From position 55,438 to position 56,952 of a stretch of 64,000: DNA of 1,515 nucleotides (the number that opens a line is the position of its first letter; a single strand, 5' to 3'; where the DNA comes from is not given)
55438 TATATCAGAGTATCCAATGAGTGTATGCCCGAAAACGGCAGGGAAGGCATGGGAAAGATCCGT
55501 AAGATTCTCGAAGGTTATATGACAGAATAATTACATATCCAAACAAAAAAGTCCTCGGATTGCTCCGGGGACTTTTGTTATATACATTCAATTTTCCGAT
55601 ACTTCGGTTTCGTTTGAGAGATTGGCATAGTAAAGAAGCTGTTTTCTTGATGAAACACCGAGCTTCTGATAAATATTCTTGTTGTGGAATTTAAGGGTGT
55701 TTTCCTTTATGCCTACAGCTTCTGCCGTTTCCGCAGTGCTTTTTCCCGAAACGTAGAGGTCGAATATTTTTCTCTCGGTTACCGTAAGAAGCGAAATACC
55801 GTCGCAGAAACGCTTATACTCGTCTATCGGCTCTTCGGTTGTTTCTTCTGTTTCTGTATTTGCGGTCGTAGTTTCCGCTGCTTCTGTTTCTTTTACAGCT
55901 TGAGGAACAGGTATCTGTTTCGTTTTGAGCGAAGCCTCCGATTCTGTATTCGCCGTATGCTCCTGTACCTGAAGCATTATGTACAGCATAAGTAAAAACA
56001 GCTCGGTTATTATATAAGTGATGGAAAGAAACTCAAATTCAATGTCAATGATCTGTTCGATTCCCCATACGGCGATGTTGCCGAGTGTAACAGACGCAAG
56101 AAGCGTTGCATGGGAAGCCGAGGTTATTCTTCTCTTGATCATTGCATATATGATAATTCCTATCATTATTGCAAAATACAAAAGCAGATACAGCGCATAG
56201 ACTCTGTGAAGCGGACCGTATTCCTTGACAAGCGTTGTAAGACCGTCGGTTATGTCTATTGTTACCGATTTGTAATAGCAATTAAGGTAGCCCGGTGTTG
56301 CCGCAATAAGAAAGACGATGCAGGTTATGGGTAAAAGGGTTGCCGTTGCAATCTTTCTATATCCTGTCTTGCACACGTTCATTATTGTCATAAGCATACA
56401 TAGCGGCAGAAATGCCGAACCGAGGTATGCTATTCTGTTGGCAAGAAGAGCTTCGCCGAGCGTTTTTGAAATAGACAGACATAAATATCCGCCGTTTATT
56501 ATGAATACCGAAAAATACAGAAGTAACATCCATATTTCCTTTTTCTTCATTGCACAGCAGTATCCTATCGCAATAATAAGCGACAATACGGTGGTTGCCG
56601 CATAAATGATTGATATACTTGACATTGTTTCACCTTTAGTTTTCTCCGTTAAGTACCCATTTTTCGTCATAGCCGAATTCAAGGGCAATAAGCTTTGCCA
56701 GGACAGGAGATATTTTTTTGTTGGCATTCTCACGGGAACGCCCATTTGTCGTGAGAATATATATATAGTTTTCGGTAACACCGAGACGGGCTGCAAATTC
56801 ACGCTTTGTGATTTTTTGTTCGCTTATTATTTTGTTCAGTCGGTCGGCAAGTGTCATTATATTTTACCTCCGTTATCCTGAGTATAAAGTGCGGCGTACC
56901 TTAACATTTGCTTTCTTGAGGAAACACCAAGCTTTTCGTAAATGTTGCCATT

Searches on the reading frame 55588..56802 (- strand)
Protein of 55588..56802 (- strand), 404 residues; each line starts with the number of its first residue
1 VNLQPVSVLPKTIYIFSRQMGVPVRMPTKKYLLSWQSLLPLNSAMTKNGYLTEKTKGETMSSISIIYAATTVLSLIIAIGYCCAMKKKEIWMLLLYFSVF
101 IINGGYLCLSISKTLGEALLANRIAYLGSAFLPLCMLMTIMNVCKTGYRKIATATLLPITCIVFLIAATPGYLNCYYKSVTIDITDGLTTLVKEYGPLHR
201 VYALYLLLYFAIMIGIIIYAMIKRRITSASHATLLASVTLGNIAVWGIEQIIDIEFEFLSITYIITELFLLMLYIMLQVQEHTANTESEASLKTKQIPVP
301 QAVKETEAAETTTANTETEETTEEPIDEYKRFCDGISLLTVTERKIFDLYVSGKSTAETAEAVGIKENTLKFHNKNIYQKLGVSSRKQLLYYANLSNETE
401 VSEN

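Call 9: search_protein_families(library=pfam, proteins=[window:55588-56802:-], max_evalue=0.01)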
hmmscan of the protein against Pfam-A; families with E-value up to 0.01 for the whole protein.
window:55588-56802:- (404 aa): 3 families
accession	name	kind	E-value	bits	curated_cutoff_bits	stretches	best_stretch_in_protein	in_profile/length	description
PF16927.11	HisKA_7TM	-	8.5e-15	55.6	28.6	1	68-271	3-211/224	N-terminal 7TM region of histidine kinase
PF00196.25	GerE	-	2.1e-13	50.1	23.5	1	338-393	2-57/57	Bacterial regulatory proteins, luxR family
PF08281.18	Sigma70_r4_2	-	2.6e-05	24.2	25.7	1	336-373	8-46/54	Sigma-70, region 4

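Call 20: find_homologous_proteins(query=window:55588-56802:-)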
Query window:55588-56802:- (404 aa): 2920 proteins with E <= 0.001 among 8000 candidates; the best 120 are listed.
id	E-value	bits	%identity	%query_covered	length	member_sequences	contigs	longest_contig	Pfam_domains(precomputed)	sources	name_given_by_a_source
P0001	9.2e-227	771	100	89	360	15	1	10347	PF00196.26,PF16927.12,PF08281.19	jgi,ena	-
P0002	2.1e-208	710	91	89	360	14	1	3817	PF00196.26,PF16927.12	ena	-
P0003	9.0e-208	708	92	89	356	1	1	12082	PF00196.26,PF16927.12,PF08281.19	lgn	-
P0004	5.5e-192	656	85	89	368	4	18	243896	PF00196.26,PF16927.12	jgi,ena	-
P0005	3.7e-188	644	85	89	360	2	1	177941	PF00196.26,PF16927.12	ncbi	-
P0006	1.2e-185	635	86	85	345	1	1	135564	PF00196.26,PF16927.12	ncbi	-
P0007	3.8e-176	604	80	85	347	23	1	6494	PF00196.26,PF16927.12,PF08281.19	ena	-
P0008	2.9e-162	558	74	85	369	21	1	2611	PF00196.26,PF16927.12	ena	-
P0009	2.6e-157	542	71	85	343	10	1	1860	PF00196.26,PF16927.12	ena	-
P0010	2.5e-156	539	73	85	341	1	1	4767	PF00196.26,PF16927.12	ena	-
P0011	1.3e-155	536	75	84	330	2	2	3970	PF00196.26,PF16927.12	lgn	-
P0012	5.6e-155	534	72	85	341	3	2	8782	PF00196.26,PF16927.12,PF08281.19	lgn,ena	-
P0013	2.1e-153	529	72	85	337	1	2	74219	PF00196.26,PF16927.12,PF08281.19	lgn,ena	-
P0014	1.5e-151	523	69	85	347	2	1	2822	PF00196.26,PF16927.12,PF08281.19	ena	-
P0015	1.7e-151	523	70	85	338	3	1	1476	PF00196.26,PF16927.12,PF08281.19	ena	-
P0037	1.9e-97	345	50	83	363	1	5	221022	PF00196.26,PF16927.12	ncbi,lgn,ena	-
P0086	9.0e-92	326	50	84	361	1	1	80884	PF00196.26,PF16927.12,PF08281.19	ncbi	-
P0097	4.5e-91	324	48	88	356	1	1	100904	PF00196.26,PF16927.12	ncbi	-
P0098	5.9e-91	324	49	82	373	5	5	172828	PF00196.26,PF16927.12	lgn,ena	-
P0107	1.9e-90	322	49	85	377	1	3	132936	PF00196.26,PF16927.12,PF08281.19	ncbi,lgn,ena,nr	ncbi:MAG: hypothetical protein IJ298_06540 [Ruminococcus sp.]|nr:hypothetical protein [Ruminococcus 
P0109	2.1e-90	322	48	83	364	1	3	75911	PF00196.26,PF16927.12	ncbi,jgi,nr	ncbi:MAG: hypothetical protein E7330_00625 [Clostridiales bacterium]|nr:hypothetical protein [Clostr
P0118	4.0e-90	321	46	83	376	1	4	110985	PF00196.26,PF16927.12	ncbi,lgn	-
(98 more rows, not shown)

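Call 21: find_encoding_contigs(protein=P0004, flank=10000, max_places=3)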
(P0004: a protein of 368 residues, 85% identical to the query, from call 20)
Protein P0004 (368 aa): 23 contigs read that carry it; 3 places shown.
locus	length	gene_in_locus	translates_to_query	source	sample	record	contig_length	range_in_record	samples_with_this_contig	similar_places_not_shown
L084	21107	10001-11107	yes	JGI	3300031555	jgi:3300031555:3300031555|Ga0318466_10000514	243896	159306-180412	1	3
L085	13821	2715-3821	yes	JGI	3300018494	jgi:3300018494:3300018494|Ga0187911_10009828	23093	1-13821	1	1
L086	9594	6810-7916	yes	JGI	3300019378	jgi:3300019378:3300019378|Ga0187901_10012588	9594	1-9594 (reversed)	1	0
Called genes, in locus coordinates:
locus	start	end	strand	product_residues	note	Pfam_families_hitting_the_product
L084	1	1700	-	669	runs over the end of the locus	PF00395:SLH, PF07679:I-set (faint), PF13927:Ig_3 (faint), PF13573:SprB (faint), PF03144:GTP_EFTU_D2, PF03143:GTP_EFTU_D3 (weak)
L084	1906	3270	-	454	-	PF13421:Band_7_1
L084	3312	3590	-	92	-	-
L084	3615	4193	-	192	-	PF22043:DUF6935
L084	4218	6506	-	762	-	-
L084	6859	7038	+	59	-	-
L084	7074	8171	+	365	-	PF13416:SBP_bac_8, PF01547:SBP_bac_1 (weak)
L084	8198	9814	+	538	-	PF00196:GerE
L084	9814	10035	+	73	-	PF12844:HTH_19 (weak)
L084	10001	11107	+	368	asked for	PF16927:HisKA_7TM, PF00196:GerE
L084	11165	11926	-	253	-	-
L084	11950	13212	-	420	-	PF13646:HEAT_2 (faint)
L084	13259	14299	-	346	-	PF16729:DUF5067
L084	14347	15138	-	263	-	PF04536:TPM_phosphatase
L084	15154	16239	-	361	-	-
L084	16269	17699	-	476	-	-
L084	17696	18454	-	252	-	-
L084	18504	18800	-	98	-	PF17032:Zn_ribbon_15 (faint), PF13248:Zn_ribbon_3 (faint), PF12773:DZR, PF13240:Zn_Ribbon_1 (faint)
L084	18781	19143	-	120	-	PF13248:Zn_ribbon_3 (faint)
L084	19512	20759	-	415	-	PF09547:SpoIVA_ATPase, PF20438:SpoIVA_middle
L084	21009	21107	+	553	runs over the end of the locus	PF00933:Glyco_hydro_3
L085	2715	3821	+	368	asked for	PF16927:HisKA_7TM, PF00196:GerE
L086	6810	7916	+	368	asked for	PF16927:HisKA_7TM, PF00196:GerE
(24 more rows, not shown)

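Call 22: find_encoding_contigs(protein=P0005, flank=10000, max_places=2)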
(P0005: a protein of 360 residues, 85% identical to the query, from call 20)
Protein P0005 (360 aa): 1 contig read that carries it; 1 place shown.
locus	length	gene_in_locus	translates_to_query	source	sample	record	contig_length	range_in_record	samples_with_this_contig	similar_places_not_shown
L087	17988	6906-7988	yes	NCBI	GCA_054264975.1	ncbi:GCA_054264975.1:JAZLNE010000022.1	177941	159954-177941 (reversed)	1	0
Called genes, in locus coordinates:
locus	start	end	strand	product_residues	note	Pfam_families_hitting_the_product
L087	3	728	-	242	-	?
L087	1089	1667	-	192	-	PF22043:DUF6935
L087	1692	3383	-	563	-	PF00395:SLH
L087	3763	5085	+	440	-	PF13416:SBP_bac_8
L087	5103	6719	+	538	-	PF00196:GerE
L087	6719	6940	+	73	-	PF12844:HTH_19 (weak)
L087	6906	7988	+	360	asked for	PF16927:HisKA_7TM, PF00196:GerE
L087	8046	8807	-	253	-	-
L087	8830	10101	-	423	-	PF13646:HEAT_2 (faint)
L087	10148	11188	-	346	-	PF16729:DUF5067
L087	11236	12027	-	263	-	PF04536:TPM_phosphatase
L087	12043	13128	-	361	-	-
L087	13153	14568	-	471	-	-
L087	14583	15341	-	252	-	-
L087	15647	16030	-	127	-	-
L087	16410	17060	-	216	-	PF02254:TrkA_N, PF02080:TrkA_C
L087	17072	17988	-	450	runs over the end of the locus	PF02386:TrkH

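Call 23: find_encoding_contigs(protein=P0006, flank=10000, max_places=2)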
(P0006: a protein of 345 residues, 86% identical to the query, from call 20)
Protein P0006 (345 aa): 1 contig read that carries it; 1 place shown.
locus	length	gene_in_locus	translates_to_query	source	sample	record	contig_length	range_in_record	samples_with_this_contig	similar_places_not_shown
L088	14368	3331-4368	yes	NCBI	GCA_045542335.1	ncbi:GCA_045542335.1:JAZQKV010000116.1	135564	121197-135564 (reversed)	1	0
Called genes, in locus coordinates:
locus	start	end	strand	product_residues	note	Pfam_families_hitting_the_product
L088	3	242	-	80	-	?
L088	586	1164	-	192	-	PF22043:DUF6935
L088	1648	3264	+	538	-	PF00196:GerE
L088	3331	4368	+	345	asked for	PF16927:HisKA_7TM, PF00196:GerE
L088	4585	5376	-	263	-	PF04536:TPM_phosphatase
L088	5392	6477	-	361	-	-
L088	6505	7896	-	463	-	-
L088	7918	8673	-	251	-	-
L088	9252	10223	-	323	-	PF00535:Glycos_transf_2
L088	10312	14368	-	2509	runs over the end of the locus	PF00395:SLH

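Call 30: find_encoding_contigs(protein=P0013, flank=10000, max_places=2)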
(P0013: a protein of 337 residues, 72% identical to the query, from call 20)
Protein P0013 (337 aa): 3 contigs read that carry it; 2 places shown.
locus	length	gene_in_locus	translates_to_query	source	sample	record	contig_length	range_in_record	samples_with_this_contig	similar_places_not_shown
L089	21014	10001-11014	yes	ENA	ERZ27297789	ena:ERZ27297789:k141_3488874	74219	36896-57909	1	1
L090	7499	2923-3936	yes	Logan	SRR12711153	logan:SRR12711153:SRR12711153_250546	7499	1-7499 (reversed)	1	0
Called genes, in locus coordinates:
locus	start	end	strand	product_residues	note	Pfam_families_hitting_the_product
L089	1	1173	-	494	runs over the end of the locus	PF01935:DUF87, PF05872:HerA_C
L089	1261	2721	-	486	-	PF13421:Band_7_1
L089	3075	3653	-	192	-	PF22043:DUF6935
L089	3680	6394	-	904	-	PF00395:SLH (weak)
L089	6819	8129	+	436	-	PF13416:SBP_bac_8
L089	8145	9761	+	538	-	PF00196:GerE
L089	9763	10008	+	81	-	-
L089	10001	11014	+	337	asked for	PF16927:HisKA_7TM, PF08281:Sigma70_r4_2 (weak), PF00196:GerE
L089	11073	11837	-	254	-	-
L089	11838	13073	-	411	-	PF13646:HEAT_2 (faint)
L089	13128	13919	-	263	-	PF04536:TPM_phosphatase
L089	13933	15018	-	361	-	-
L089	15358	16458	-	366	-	-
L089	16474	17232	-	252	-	PF14471:DUF4428 (weak)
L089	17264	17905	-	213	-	PF17032:Zn_ribbon_15 (faint), PF13240:Zn_Ribbon_1 (faint), PF18912:DZR_2 (faint), PF24460:DUF7575 (faint), PF24463:DUF7577 (faint), PF13248:Zn_ribbon_3 (faint), PF12773:DZR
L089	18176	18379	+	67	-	-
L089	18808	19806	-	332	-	PF17996:CE2_N (weak), PF00657:Lipase_GDSL (weak), PF13472:Lipase_GDSL_2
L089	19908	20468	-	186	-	PF02441:Flavoprotein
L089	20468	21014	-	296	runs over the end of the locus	PF16924:DpaA_N, PF02826:2-Hacid_dh_C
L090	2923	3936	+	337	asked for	PF16927:HisKA_7TM, PF08281:Sigma70_r4_2 (weak), PF00196:GerE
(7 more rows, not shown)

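Call 31: find_encoding_contigs(protein=P0037, flank=10000, max_places=2)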
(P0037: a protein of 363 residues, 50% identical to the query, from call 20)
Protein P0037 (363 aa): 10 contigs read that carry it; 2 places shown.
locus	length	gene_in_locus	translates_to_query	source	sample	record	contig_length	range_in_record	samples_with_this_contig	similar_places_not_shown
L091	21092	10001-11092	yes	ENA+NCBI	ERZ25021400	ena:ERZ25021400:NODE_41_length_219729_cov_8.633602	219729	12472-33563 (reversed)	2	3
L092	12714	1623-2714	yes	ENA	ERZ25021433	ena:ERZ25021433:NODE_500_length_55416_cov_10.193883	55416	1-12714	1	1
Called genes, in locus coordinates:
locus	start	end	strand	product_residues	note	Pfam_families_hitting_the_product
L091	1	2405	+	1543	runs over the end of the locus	PF01467:CTP_transf_like (faint)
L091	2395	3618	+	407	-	-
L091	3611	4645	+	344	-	PF03358:FMN_red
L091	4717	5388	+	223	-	PF00230:MIP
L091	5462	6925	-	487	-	-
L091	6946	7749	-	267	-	PF14471:DUF4428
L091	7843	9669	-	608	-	PF00395:SLH, PF13573:SprB (faint)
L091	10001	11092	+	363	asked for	PF16927:HisKA_7TM, PF00196:GerE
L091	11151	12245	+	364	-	PF04015:DUF362, PF13187:Fer4_9, PF12797:Fer4_2 (weak), PF13237:Fer4_10, PF14697:Fer4_21, PF12838:Fer4_7, PF25160:LdpA_Fe-S-bd, PF00037:Fer4, +5 more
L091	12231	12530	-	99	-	PF00085:Thioredoxin, PF13098:Thioredoxin_2 (weak)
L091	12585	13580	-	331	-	-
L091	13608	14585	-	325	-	-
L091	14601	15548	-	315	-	PF05569:Peptidase_M56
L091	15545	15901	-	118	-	PF03965:Penicillinase_R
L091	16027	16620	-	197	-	PF13189:Cytidylate_kin2, PF01202:SKI (faint)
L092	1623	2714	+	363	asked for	PF16927:HisKA_7TM, PF00196:GerE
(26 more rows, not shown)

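Call 33: find_encoding_contigs(protein=P0098, flank=6000, max_places=2)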
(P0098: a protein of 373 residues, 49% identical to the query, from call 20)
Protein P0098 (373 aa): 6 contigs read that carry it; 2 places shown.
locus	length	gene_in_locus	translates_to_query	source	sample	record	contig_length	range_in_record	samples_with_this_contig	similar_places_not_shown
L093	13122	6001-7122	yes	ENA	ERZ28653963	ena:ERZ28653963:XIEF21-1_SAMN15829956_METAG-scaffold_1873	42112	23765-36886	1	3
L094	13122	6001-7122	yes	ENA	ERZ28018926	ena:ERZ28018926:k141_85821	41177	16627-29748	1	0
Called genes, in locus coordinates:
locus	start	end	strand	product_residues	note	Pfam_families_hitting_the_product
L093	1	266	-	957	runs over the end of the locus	PF00112:Peptidase_C1, PF18560:Lectin_like, PF13306:LRR_5 (weak)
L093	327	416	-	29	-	-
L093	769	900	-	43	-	-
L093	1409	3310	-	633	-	PF00404:Dockerin_1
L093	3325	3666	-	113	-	-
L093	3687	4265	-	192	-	PF22043:DUF6935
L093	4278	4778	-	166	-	-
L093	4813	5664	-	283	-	PF12773:DZR (faint), PF14471:DUF4428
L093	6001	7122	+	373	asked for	PF16927:HisKA_7TM, PF00196:GerE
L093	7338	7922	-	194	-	PF00440:TetR_N (weak), PF13305:TetR_C_33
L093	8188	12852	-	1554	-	-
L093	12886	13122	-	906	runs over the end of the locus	PF24696:UGSC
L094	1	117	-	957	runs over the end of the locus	PF00112:Peptidase_C1, PF18560:Lectin_like, PF13306:LRR_5 (weak)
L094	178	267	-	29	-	-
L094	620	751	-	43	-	-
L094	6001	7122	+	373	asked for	PF16927:HisKA_7TM, PF00196:GerE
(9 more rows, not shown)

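Call 34: find_encoding_contigs(protein=P0107, flank=6000, max_places=2)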
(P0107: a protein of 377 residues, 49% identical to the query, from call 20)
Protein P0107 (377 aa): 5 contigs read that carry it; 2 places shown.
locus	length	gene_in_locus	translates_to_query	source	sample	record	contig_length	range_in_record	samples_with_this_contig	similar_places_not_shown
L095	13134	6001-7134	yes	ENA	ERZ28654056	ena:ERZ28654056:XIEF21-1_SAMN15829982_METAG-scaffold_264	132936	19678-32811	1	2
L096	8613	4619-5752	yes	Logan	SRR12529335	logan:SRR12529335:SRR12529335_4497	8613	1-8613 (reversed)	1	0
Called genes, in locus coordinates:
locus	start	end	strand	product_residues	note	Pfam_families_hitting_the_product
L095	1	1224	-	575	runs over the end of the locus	PF00404:Dockerin_1 (weak)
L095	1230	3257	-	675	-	PF00404:Dockerin_1 (weak)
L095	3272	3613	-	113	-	-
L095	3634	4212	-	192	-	-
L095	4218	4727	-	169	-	-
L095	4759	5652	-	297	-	PF12773:DZR (faint), PF14471:DUF4428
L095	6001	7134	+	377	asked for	PF16927:HisKA_7TM, PF08281:Sigma70_r4_2 (weak), PF00196:GerE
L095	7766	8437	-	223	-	PF00072:Response_reg, PF08279:HTH_11 (weak)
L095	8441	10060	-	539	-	PF17203:sCache_3_2 (weak), PF14689:SPOB_a, PF02518:HATPase_c, PF14501:HATPase_c_5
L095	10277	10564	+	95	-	-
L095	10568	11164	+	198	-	-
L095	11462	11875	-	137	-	PF04304:DUF454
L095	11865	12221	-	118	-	PF11756:YgbA_NO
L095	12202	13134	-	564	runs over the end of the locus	PF00664:ABC_membrane, PF00005:ABC_tran, PF02463:SMC_N (weak)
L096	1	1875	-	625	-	?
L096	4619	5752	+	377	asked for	PF16927:HisKA_7TM, PF08281:Sigma70_r4_2 (weak), PF00196:GerE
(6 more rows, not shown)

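Call 35: find_encoding_contigs(protein=P0118, flank=6000, max_places=2)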
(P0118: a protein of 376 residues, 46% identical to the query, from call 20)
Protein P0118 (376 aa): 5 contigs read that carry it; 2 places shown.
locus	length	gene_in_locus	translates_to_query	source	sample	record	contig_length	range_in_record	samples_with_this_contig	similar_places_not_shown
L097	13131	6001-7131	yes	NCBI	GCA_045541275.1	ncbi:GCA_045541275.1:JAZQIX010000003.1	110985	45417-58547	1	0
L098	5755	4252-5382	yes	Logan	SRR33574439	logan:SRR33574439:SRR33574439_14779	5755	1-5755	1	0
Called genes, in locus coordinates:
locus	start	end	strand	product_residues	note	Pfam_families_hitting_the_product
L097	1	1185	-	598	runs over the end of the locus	PF00404:Dockerin_1 (weak)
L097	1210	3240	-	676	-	PF00404:Dockerin_1 (weak)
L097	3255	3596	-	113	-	-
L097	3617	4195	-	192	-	PF22043:DUF6935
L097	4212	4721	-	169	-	-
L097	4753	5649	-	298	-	PF12773:DZR (faint), PF14471:DUF4428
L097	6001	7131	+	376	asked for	PF16927:HisKA_7TM, PF00196:GerE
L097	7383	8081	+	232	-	PF02397:Bac_transf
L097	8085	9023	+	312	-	PF00248:Aldo_ket_red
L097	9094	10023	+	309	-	PF00456:Transketolase_N, PF13292:DXP_synthase_N (weak), PF00676:E1_dh, PF09364:XFP_N (weak)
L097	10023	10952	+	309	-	PF02779:Transket_pyr, PF02780:Transketolase_C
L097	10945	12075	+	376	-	PF13477:Glyco_trans_4_2, PF20706:GT4-conflict (faint), PF13439:Glyco_transf_4 (faint), PF00534:Glycos_transf_1, PF13692:Glyco_trans_1_4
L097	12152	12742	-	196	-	PF00849:PseudoU_synth_2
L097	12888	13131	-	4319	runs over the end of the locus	PF02922:CBM_48 (faint), PF16760:CBM53 (faint), PF18998:Flg_new_2, PF09479:Flg_new, PF16561:AMPK1_CBM (weak), PF09479:Flg_new, PF16561:AMPK1_CBM (weak), PF09479:Flg_new (weak), +1 more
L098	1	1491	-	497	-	?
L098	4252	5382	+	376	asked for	PF16927:HisKA_7TM, PF00196:GerE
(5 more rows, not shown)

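Call 36: find_encoding_contigs(protein=P0097, flank=6000, max_places=2)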
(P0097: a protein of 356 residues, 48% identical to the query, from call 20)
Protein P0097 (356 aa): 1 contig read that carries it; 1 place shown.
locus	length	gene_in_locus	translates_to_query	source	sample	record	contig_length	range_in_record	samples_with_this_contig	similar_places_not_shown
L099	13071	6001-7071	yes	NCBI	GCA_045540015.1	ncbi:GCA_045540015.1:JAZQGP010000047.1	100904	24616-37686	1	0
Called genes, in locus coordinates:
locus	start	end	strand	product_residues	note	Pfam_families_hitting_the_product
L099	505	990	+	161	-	-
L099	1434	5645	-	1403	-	-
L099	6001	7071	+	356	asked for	PF16927:HisKA_7TM, PF00196:GerE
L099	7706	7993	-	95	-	PF14898:DUF4491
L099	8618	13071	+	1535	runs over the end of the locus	PF00395:SLH (weak), PF14307:Glyco_tran_WbsX (faint), PF07833:Cu_amine_oxidN1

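Call 48: find_encoding_contigs(protein=P0086, flank=5000, max_places=1)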
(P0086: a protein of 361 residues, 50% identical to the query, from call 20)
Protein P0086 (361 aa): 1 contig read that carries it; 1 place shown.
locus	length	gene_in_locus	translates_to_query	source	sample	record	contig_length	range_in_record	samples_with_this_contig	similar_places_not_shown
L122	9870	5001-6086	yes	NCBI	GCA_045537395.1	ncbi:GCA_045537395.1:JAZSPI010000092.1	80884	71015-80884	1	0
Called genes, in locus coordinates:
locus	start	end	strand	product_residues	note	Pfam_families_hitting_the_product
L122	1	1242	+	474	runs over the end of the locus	PF08323:Glyco_transf_5, PF00534:Glycos_transf_1, PF13692:Glyco_trans_1_4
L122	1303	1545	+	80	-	-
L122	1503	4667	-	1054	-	PF00041:fn3 (weak)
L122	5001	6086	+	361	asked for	PF16927:HisKA_7TM, PF08281:Sigma70_r4_2 (weak), PF00196:GerE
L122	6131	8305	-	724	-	PF00239:Resolvase, PF07508:Recombinase, PF13408:Zn_ribbon_recom, PF15714:SpoVT_C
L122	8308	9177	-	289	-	PF02498:Bro-N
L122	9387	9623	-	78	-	-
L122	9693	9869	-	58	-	?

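Call 49: find_encoding_contigs(protein=P0109, flank=5000, max_places=1)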
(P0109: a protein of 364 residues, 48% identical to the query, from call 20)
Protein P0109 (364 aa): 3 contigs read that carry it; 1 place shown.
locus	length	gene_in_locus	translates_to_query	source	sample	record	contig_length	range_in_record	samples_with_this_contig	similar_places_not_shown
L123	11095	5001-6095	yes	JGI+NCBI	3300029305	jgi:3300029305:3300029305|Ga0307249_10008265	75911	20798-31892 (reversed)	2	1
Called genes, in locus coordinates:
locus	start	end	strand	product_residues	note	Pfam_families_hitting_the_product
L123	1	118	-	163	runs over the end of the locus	PF22043:DUF6935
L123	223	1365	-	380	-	-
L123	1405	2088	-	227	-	PF01987:AIM24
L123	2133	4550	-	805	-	PF13240:Zn_Ribbon_1 (weak)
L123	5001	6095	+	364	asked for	PF16927:HisKA_7TM, PF00196:GerE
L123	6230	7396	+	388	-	PF07690:MFS_1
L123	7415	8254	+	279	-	PF00892:EamA, PF00893:Multi_Drug_Res (faint), PF00892:EamA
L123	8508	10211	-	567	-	-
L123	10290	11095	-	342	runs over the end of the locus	PF00005:ABC_tran, PF13304:AAA_21 (faint), PF08352:oligo_HPY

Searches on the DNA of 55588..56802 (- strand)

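Call 64: search_rna_families(source=L093, start=5640, end=6020, threshold=evalue, max_evalue=1)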
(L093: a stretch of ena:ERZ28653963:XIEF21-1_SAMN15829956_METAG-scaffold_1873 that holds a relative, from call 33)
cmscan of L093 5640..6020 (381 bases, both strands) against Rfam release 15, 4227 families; matches with E-value up to 1: 1.
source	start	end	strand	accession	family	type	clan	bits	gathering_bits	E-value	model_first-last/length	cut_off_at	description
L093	5640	5716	+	RF02350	psRNA6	Gene; sRNA;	-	10.7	60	0.98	257-333/333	5'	Nitrosomonas sRNA psRNA6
